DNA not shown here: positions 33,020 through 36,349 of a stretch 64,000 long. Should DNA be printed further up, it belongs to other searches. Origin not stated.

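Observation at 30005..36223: Giant polytopic membrane protein fused to a complete GH94-like module, with no recognisable glycosyltransferase domain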

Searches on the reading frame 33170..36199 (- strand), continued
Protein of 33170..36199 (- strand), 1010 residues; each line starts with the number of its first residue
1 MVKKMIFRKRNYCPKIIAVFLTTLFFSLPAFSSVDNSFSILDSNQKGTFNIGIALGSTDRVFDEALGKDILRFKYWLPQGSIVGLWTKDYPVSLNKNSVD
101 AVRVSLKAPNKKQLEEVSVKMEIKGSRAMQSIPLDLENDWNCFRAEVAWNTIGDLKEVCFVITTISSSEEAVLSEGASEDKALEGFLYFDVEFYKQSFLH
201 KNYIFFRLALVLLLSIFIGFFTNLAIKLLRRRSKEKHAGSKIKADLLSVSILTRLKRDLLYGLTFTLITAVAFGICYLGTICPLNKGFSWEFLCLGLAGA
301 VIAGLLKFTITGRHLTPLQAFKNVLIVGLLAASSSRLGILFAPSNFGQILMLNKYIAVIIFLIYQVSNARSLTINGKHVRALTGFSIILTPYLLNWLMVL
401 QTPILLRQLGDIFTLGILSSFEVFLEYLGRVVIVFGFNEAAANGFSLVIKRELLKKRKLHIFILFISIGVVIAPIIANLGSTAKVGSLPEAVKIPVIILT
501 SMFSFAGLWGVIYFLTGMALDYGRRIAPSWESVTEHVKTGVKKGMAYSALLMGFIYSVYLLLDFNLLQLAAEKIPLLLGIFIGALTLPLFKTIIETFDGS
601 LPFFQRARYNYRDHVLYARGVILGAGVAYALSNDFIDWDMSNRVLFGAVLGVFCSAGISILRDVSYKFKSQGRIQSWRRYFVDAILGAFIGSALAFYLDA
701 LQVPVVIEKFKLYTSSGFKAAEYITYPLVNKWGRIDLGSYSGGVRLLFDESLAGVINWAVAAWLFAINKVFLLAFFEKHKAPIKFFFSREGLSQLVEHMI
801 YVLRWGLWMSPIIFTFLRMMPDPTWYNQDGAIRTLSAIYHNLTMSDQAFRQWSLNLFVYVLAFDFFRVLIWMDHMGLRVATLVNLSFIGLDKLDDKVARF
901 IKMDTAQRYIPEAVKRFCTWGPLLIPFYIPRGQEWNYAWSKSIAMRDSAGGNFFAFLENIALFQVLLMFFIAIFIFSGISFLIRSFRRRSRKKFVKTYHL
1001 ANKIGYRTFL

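Call 45: find_related_loci(query=A3, collection=genome_contigs, flank=10000)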
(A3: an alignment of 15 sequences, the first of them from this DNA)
Query A3 (811 aa) in genome_contigs; peptide patterns used: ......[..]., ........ (x = any residue, [..] = any of these).
600 stretches matched a pattern (row limit reached: there are more); 547 encode a relative of the query (tblastn E <= 1e-3); the best 80 are kept; 80 distinct loci.
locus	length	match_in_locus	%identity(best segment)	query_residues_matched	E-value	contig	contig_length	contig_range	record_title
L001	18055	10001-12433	84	1-811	0e+0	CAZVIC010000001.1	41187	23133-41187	MAG TPA_asm: uncultured Planctomycetia bacterium isolate binchicken_co181_25 genome assembly, contig: NODE_1120_length_4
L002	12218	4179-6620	59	1-810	0e+0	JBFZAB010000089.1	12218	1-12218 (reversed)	MAG: Candidatus Omnitrophota bacterium isolate PPR_0456 k121_361689, whole genome shotgun sequence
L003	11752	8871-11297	61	1-806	0e+0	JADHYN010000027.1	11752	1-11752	MAG: Candidatus Omnitrophota bacterium isolate BS750m-G80 BS-750m-C9926, whole genome shotgun sequence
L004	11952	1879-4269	59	1-810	0e+0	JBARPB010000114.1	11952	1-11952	MAG: Candidatus Omnitrophota bacterium isolate MFD13423_ilm_asm_bin5 k127_359702, whole genome shotgun sequence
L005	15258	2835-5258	58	1-806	0e+0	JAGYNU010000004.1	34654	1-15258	MAG: Candidatus Omnitrophota bacterium isolate M55B152 4, whole genome shotgun sequence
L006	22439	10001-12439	57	1-810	0e+0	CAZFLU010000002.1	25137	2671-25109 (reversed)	MAG TPA_asm: uncultured Planctomycetia bacterium isolate SRP141376_co2_367 genome assembly, contig: NODE_4188_length_251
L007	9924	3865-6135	58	33-783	0e+0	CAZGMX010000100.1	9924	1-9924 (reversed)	MAG TPA_asm: uncultured Actinomycetota bacterium isolate binchicken_co232_128 genome assembly, contig: NODE_13292_length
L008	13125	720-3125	55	2-806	0e+0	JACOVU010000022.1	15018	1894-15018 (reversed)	MAG: Candidatus Omnitrophota bacterium isolate NC_groundwater_108_Ag_S-0.2um_46_37 S_p2_S4_170907_scaffold_435763, whole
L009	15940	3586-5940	56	23-806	0e+0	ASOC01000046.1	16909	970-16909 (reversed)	Candidatus Omnitrophus fodinae SCGC AAA011-A17 A11A17DRAFT_contig_45_0.46_C, whole genome shotgun sequence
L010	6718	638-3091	54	1-806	0e+0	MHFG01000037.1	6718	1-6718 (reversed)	MAG: Omnitrophica bacterium RIFCSPHIGHO2_02_FULL_46_20 rifcsphigho2_02_scaffold_27951, whole genome shotgun sequence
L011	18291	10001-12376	60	32-810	0e+0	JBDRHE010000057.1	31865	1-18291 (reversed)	MAG: Candidatus Omnitrophota bacterium isolate MEGAHIT-group-1.488 k141_5792590, whole genome shotgun sequence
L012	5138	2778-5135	55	1-795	0e+0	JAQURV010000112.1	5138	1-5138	MAG: Candidatus Omnitrophota bacterium isolate STD1_81 NODE_62586_length_5138_cov_3.185392_Sandtown_D1, whole genome sho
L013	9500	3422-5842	57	1-806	0e+0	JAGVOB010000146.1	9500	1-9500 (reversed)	MAG: Candidatus Omnitrophota bacterium isolate DeMMO3_15 c_000000009950, whole genome shotgun sequence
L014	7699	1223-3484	58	59-810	0e+0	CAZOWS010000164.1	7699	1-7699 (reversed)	MAG TPA_asm: uncultured Actinomycetota bacterium isolate binchicken_co203_618 genome assembly, contig: k141_4622713, who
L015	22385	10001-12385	52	1-806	0e+0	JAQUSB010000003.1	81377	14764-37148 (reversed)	MAG: Candidatus Omnitrophota bacterium isolate STD1_87 NODE_589_length_81377_cov_5.115815_Sandtown_D1, whole genome shot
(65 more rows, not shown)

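Call 54: predict_structure(alignment_id=A3)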
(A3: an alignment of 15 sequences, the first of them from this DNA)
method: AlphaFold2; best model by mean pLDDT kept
length: 811 residues; sequences in the alignment: 15
mean_pLDDT: 79.5   pTM: 0.76
mean pLDDT of the five models: 79.5, 78.7, 76.5, 76.5, 73.7
residues with pLDDT >= 90: 173; 70-90: 474; 50-70: 114; < 50: 50
segments of 3 or more residues with pLDDT < 50: 39-51, 533-535, 623-627, 629-631, 731-734, 796-811
pLDDT, mean of each block of 10 residues (from residue 1): 70 89 84 58 42 65 85 86 63 82 89 84 90 87 78 86 91 85 85 88 89 90 90 94 91 86 94 94 91 92 95 92 86 91 90 88 81 83 88 75 71 89 92 86 88 93 90 87 90 84 79 88 79 60 90 85 82 81 71 84 84 75 48 55 76 73 66 65 75 83 72 73 57 60 73 56 69 81 78 51 41 42
secondary structure, 60 per line:
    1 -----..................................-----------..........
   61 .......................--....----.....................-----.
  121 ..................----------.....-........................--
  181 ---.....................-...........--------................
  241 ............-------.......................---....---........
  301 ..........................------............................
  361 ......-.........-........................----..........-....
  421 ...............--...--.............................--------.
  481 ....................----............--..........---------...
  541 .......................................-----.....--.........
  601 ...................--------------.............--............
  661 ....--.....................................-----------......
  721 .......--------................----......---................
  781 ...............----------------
elements in order (helices of 4 or more, strands of 3 or more residues): H6-39 H51-83 H86-89 H94-114 H120-136 H149-153 H157-178 H184-204 H206-216 H225-252 H260-282 H286-289 H293-326 H333-366 H368-376 H378-401 H406-415 H417-435 H443-471 H480-500 H505-516 E519-528 E538-545 H546-579 H585-589 H592-619 H634-646 H649-664 H667-703 H715-727 H736-751 H756-761 H765-795

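Call 66: find_encoding_contigs(protein=P0013, flank=8000, max_places=3)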
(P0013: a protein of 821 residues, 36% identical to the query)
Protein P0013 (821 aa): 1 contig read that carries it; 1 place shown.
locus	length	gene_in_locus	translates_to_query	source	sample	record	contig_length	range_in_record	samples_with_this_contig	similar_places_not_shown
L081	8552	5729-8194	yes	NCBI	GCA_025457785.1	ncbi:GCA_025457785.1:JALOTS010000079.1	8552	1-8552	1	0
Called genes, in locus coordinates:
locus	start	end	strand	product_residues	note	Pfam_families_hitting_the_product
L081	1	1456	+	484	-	PF00391:PEP-utilizers, PF02896:PEP-utilizers_C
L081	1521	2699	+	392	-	PF00438:S-AdoMet_synt_N, PF02772:S-AdoMet_synt_M, PF02773:S-AdoMet_synt_C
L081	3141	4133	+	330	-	-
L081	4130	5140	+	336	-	-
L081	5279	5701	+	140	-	PF13442:Cytochrome_CBB3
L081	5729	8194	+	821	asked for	-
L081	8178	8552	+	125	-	?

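Call 85: fold_search(model_id=the predicted structure, library=pdb)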
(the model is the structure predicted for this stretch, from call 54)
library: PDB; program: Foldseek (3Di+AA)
matches with E <= 10: 205; with E <= 0.001: 0
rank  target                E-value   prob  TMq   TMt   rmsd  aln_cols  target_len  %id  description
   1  6c3o_E                8.6e-02  0.12  0.08  0.06  35.7       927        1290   11  Cryo-EM structure of human KATP bound to ATP and ADP in quatrefoil form (released 2018-01-31)
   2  3hd6                  8.9e-02  0.47  0.11  0.17  20.9       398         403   14  Crystal Structure of the Human Rhesus Glycoprotein RhCG (released 2009-09-01)
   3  8x93_A                1.5e-01  0.13  0.10  0.07  37.9       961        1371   11  P/Q type calcium channel in complex with omega-Agatoxin IVA (released 2024-03-20)
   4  7w77_D                4.6e-01  0.06  0.09  0.07  36.4       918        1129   11  cryo-EM structure of human NaV1.3/beta1/beta2-bulleyaconitineA (released 2022-04-06)
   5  5tqq_A                4.8e-01  0.10  0.08  0.10  28.8       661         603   10  Cryo-electron microscopy structure of a bovine CLC-K chloride channel, main (class 1) conformation (released 2017-01-04)
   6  6ok3_B                1.0e+00  0.09  0.09  0.13  24.5       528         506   11  Crystal structure of Sel1 repeat protein from Oxalobacter formigenes (released 2020-04-15)
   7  9lgc                  1.1e+00  0.09  0.11  0.08  27.9       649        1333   10  bovine ABCC1 bound to vincristine and GSH (released 2025-10-01)
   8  5k7v_A                1.1e+00  0.13  0.09  0.19  20.8       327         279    8  Computational Design of Self-Assembling Cyclic Protein Homooligomers (released 2017-04-12)
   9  9jbi_A                1.1e+00  0.08  0.11  0.14  27.5       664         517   12  Cryo-EM structure of the human LYCHOS Y57A non-canonical dimer in the expanded state (released 2025-07-16)
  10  9rcv_A                1.3e+00  0.08  0.10  0.11  28.9       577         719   13  Structure of the Human Peptide-Loading Complex Arrested by HCMV US6 (released 2025-12-03)
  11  3v2y                  1.3e+00  0.04  0.06  0.10  31.8       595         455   10  Crystal Structure of a Lipid G protein-Coupled Receptor at 2.80A (released 2012-02-15)
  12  6ok3_A                1.4e+00  0.08  0.09  0.13  24.5       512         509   11  Crystal structure of Sel1 repeat protein from Oxalobacter formigenes (released 2020-04-15)
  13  6ids                  1.4e+00  0.07  0.08  0.12  30.1       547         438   12  Crystal structure of Vibrio cholerae MATE transporter VcmN D35N mutant (released 2019-01-16)
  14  7y4i_B                1.4e+00  0.09  0.10  0.10  28.2       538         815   12  Crystal structure of SPINDLY in complex with GDP (released 2022-12-07)
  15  7buu_A                1.6e+00  0.08  0.08  0.13  20.7       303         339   12  Eucommia ulmoides TPT3, crystal form 1 (released 2021-02-17)
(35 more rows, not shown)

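Call 86: search_solved_structures(query=A3, max_evalue=10)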
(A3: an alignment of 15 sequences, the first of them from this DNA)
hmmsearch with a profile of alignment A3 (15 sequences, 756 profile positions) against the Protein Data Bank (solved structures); distinct sequences matched with E-value up to 10: 0.

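Call 108: list_cluster_members(proteins=[P0043, P0046, P0047, P0049, P0053, P0054, P0056, P0059, P0060, P0023])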
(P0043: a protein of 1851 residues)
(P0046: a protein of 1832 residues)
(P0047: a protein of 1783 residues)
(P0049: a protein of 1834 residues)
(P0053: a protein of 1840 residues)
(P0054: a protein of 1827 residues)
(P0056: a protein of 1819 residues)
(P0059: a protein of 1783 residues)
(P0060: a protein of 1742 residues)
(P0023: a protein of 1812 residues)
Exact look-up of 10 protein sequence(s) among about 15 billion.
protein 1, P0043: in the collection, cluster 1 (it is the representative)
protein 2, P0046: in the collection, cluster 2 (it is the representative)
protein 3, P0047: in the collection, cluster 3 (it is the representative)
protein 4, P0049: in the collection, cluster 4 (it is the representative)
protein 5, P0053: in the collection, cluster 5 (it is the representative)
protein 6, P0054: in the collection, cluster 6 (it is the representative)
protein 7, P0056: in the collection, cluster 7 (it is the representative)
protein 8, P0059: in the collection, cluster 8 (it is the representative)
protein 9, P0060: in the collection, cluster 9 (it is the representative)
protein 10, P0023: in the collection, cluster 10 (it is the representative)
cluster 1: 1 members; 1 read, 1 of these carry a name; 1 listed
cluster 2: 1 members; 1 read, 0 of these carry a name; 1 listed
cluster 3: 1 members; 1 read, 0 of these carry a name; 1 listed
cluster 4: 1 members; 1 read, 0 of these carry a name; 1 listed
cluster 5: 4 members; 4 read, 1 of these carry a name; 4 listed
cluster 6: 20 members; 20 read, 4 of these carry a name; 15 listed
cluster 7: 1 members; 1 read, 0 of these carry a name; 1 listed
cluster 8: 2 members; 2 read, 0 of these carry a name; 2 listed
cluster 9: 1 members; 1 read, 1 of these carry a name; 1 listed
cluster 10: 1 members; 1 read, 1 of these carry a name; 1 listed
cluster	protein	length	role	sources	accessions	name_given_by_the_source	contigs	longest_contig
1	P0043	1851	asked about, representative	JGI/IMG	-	cyclic beta-1,2-glucan synthetase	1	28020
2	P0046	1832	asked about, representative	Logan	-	-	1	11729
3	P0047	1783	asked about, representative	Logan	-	-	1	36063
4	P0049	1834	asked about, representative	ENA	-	-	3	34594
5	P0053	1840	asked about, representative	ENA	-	-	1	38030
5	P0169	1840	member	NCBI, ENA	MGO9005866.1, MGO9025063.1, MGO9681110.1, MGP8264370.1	MAG: GH36-type glycosyl hydrolase domain-containing protein [Beijerinckiaceae bacterium]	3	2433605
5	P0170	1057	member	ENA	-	-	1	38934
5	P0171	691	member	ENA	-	-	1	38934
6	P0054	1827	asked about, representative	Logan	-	-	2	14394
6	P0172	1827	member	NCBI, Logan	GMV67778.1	MAG: hypothetical protein AMXMBFR76_02170 [Pseudomonadota bacterium]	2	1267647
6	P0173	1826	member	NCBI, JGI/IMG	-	cyclic beta-1,2-glucan synthetase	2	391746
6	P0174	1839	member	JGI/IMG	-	cyclic beta-1,2-glucan synthetase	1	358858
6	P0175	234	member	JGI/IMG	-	cyclic beta-1,2-glucan synthetase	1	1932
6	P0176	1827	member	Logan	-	-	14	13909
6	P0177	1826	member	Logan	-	-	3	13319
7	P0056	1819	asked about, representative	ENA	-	-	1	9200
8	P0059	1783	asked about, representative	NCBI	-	-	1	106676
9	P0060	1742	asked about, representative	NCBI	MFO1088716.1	MAG: glycosyl transferase family 36 [Hyphomicrobiales bacterium]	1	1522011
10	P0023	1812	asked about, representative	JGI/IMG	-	cyclic beta-1,2-glucan synthetase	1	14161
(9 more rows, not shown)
